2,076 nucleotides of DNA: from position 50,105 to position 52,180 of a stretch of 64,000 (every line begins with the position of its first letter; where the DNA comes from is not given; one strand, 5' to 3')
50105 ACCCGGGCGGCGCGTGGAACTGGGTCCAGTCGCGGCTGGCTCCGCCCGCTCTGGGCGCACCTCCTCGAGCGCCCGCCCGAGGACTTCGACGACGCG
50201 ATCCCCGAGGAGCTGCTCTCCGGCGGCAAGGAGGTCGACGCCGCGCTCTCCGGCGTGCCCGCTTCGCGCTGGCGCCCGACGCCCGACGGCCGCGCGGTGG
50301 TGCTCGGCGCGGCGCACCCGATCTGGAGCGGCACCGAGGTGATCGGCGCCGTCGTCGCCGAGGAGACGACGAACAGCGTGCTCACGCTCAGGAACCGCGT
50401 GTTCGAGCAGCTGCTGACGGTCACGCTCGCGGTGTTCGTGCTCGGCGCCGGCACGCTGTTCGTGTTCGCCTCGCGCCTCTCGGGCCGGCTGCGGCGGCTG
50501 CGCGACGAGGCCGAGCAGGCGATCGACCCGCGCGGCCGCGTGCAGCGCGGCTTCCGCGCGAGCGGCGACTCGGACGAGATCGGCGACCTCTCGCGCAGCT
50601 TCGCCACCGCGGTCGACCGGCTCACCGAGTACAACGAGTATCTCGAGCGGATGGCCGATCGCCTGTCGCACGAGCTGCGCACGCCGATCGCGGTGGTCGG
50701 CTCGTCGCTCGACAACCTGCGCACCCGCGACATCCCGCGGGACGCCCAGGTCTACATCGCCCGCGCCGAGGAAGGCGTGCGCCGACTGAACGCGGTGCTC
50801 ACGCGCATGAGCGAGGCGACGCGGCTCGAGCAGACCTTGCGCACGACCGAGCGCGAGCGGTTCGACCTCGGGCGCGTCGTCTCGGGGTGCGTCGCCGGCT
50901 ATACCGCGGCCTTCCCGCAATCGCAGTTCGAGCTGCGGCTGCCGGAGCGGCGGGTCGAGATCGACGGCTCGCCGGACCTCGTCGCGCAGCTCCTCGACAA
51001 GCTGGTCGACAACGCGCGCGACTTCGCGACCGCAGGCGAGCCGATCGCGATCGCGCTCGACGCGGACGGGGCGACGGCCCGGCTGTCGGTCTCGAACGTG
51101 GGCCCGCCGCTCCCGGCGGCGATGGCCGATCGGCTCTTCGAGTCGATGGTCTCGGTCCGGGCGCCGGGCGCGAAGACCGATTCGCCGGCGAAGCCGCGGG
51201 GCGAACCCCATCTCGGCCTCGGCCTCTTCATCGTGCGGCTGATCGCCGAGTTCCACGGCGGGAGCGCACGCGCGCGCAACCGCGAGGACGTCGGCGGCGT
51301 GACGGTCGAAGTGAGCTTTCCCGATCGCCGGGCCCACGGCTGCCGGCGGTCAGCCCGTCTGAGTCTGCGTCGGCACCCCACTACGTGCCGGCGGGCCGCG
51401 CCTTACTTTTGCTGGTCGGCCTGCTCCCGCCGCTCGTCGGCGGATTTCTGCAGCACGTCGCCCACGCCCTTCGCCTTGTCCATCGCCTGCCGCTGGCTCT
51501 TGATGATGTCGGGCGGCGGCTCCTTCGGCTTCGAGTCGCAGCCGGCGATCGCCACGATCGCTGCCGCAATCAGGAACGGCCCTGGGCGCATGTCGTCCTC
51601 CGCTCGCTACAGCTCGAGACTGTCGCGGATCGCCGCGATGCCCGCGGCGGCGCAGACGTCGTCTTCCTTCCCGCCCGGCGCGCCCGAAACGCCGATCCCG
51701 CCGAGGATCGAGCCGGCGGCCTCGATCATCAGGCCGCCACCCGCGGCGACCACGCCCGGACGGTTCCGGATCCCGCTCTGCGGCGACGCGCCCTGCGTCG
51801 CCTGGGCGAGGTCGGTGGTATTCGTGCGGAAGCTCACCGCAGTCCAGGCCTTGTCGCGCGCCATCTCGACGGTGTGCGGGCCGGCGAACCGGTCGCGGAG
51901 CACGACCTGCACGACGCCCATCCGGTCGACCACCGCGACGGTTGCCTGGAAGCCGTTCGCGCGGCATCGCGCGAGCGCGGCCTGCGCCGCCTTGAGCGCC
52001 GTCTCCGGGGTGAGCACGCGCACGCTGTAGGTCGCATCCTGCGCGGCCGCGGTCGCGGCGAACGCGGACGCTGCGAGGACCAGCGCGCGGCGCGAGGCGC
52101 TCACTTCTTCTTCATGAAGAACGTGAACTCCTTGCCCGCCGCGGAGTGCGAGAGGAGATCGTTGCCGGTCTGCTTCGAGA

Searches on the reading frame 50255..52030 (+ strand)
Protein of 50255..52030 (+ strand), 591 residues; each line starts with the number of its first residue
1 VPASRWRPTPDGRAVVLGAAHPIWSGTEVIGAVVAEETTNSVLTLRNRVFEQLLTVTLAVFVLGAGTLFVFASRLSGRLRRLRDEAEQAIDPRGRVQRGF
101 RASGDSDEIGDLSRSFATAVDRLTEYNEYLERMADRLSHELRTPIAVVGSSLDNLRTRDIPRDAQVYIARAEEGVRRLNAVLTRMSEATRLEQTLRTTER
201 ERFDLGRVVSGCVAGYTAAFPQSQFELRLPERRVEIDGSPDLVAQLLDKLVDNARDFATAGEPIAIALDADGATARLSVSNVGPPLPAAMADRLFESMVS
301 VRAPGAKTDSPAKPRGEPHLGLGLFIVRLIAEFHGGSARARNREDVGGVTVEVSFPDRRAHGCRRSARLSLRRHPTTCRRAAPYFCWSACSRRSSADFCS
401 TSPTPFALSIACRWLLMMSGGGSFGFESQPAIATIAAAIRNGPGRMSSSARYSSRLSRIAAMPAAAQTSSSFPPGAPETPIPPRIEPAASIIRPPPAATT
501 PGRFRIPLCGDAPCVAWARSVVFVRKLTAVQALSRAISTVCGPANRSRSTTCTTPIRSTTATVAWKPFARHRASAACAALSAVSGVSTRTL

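Call 63: search_protein_families(library=pfam, proteins=[window:50255-52030:+], max_evalue=0.00001)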
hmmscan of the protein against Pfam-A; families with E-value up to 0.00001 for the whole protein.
window:50255-52030:+ (591 aa): 2 families
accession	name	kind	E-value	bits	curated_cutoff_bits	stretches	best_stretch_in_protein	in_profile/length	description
PF02518.31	HATPase_c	-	3.7e-14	53.5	26.4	1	239-358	2-110/111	Histidine kinase-, DNA gyrase B-, and HSP90-like ATPase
PF00512.31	HisKA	-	6.3e-08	33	26.9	1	131-193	3-65/66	His Kinase A (phospho-acceptor) domain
